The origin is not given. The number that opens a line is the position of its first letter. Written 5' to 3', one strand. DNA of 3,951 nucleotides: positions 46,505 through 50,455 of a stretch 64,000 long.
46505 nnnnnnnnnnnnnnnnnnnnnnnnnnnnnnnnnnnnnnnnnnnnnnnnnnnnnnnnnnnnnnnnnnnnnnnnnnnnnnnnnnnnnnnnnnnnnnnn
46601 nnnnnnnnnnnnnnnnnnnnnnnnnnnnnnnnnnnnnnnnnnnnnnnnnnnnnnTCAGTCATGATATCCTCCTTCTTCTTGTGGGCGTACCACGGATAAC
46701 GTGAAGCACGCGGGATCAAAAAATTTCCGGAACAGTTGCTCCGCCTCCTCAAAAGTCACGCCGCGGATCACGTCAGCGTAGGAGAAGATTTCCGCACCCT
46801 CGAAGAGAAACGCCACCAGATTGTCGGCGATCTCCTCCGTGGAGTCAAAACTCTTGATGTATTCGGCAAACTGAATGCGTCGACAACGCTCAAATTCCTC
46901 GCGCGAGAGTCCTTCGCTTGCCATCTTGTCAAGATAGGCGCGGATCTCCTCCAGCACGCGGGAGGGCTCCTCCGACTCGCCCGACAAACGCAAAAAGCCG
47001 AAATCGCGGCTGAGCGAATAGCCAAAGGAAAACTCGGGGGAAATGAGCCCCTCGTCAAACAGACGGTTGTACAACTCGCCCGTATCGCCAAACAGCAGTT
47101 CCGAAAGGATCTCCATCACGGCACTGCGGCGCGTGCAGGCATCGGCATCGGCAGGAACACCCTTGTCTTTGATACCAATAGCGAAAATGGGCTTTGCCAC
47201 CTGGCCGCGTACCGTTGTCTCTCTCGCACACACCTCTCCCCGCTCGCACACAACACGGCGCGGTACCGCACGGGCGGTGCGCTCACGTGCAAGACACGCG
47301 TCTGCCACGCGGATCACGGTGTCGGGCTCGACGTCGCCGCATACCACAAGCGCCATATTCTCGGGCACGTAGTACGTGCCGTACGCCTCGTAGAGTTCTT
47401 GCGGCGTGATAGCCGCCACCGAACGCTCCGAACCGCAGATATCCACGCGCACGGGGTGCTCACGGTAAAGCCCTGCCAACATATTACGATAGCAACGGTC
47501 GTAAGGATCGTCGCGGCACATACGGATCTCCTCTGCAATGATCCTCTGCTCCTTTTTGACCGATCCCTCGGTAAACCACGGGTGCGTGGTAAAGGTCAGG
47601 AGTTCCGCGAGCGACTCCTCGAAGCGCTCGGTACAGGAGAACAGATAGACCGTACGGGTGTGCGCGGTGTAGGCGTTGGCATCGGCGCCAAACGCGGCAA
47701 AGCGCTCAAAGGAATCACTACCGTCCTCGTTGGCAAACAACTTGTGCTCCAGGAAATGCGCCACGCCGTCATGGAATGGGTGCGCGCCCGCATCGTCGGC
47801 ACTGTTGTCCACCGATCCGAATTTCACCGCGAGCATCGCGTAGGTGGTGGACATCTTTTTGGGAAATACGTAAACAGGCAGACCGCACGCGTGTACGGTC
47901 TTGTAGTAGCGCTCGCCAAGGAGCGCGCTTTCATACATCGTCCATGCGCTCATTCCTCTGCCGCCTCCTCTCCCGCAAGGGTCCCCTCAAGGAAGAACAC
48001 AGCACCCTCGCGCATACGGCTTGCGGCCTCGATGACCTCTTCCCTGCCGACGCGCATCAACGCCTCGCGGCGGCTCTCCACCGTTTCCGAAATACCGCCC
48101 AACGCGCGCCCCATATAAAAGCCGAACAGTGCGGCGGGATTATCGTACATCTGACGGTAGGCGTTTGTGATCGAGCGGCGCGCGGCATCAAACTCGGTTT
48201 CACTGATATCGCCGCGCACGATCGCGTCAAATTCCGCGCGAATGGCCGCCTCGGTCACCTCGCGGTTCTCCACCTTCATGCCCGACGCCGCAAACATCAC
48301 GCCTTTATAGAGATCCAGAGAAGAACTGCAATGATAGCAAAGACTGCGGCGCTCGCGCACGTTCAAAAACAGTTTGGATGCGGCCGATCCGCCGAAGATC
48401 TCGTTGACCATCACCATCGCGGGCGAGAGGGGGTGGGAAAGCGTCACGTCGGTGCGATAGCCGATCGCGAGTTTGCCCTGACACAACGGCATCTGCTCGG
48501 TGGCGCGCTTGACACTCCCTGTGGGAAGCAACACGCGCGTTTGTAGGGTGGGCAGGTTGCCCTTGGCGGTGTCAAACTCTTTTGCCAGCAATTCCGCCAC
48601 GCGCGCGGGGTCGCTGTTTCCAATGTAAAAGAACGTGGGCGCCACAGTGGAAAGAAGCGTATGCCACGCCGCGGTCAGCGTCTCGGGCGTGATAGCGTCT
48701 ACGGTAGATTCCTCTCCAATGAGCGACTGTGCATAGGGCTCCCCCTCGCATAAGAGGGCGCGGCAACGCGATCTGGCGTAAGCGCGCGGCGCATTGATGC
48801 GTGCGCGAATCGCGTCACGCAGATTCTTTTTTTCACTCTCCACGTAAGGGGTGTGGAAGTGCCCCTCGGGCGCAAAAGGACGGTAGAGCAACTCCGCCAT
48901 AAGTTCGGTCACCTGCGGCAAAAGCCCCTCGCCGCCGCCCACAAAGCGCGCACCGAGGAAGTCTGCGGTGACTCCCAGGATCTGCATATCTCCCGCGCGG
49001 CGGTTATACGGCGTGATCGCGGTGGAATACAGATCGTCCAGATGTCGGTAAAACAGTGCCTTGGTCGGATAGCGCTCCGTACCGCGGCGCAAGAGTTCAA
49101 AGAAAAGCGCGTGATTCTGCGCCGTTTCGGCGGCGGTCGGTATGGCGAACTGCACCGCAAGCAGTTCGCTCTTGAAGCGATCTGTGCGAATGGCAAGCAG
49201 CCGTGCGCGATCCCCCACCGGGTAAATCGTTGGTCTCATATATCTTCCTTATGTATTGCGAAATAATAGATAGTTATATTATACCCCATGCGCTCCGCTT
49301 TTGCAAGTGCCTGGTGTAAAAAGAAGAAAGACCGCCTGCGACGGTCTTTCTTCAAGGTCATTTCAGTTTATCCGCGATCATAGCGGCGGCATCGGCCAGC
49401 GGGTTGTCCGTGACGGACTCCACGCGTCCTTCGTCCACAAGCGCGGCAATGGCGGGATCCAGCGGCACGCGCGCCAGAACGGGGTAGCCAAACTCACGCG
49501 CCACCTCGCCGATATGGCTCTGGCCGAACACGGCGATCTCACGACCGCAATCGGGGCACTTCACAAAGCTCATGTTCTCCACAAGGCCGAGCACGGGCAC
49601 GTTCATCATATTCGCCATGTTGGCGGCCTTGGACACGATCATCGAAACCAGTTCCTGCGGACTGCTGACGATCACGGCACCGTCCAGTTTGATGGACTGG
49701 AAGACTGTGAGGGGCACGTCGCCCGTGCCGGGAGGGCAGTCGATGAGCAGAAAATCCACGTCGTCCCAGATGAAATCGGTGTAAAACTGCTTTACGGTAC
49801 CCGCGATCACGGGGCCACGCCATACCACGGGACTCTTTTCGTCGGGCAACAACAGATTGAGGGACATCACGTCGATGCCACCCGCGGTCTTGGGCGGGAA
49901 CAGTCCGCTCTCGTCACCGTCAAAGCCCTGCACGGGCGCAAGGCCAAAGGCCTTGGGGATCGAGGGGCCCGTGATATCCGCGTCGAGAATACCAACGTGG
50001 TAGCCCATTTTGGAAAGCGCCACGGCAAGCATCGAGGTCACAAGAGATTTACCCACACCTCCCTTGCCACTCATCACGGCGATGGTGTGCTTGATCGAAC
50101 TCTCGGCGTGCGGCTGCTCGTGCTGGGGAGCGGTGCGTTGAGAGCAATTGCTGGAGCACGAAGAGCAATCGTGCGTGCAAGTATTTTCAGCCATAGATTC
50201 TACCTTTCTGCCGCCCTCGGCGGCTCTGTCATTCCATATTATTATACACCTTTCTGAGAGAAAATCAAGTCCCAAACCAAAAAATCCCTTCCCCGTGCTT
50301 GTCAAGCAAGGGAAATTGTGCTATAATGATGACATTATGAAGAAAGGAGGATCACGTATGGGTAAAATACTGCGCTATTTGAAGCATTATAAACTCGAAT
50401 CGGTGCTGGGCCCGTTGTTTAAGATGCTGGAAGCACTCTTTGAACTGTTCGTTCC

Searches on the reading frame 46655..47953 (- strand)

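Call 24: search_protein_families(library=pfam, proteins=[window:46655-47953:-], max_evalue=0.001)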
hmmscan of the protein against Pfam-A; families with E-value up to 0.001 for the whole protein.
window:46655-47953:- (432 aa): 2 families
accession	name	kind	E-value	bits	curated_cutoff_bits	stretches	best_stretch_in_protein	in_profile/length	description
PF05193.26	Peptidase_M16_C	-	6.5e-22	78.7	23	1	182-359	2-179/181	Peptidase M16 inactive domain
PF00675.25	Peptidase_M16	-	3.5e-12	46.9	22.3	1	61-171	30-144/149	Insulinase (Peptidase family M16)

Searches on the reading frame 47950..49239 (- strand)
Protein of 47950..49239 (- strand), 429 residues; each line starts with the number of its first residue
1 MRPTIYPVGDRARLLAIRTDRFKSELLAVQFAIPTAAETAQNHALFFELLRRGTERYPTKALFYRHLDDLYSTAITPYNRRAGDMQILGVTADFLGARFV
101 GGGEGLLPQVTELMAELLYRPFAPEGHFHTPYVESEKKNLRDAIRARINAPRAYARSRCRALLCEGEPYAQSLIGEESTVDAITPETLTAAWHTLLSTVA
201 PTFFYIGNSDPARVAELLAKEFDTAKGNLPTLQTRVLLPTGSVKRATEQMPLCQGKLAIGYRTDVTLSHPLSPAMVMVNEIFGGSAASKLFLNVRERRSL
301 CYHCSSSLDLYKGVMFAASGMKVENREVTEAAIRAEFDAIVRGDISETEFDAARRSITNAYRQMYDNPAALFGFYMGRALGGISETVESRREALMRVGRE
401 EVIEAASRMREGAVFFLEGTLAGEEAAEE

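Call 17: find_encoding_contigs(protein=window:47950-49239:-, flank=10000, max_places=6)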
Protein window:47950-49239:- (429 aa): no gene with exactly this product is on record in the collection.

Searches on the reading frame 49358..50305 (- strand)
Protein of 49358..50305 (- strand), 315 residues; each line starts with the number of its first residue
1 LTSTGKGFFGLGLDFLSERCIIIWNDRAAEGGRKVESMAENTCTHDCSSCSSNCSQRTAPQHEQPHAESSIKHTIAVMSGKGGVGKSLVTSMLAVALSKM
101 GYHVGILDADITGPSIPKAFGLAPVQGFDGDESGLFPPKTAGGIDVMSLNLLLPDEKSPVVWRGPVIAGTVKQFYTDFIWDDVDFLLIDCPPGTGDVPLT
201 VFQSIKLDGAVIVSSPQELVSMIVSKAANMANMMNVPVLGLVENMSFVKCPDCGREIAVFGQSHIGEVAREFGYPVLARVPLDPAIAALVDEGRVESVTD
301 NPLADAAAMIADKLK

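Call 24: search_protein_families(library=pfam, proteins=[window:49358-50305:-], max_evalue=0.001)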
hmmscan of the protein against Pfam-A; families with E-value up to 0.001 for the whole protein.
window:49358-50305:- (315 aa): 5 families
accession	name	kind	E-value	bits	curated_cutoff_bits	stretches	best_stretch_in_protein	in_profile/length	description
PF10609.15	ParA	-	1.9e-88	296.5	27.1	1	71-314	2-245/246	NUBPL iron-transfer P-loop NTPase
PF01656.29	CbiA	-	7.3e-11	42.5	25.4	1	75-215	1-54/125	CobQ/CobB/MinD/ParA nucleotide binding domain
PF13614.12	AAA_31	-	5.8e-08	33.3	27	1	73-111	2-40/177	AAA domain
PF09140.17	MipZ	-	8.4e-05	22.4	20.7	1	73-112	1-40/262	ATPase MipZ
PF02374.21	ArsA_ATPase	-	9.6e-05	22.2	24.3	1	75-110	3-38/305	Anion-transporting ATPase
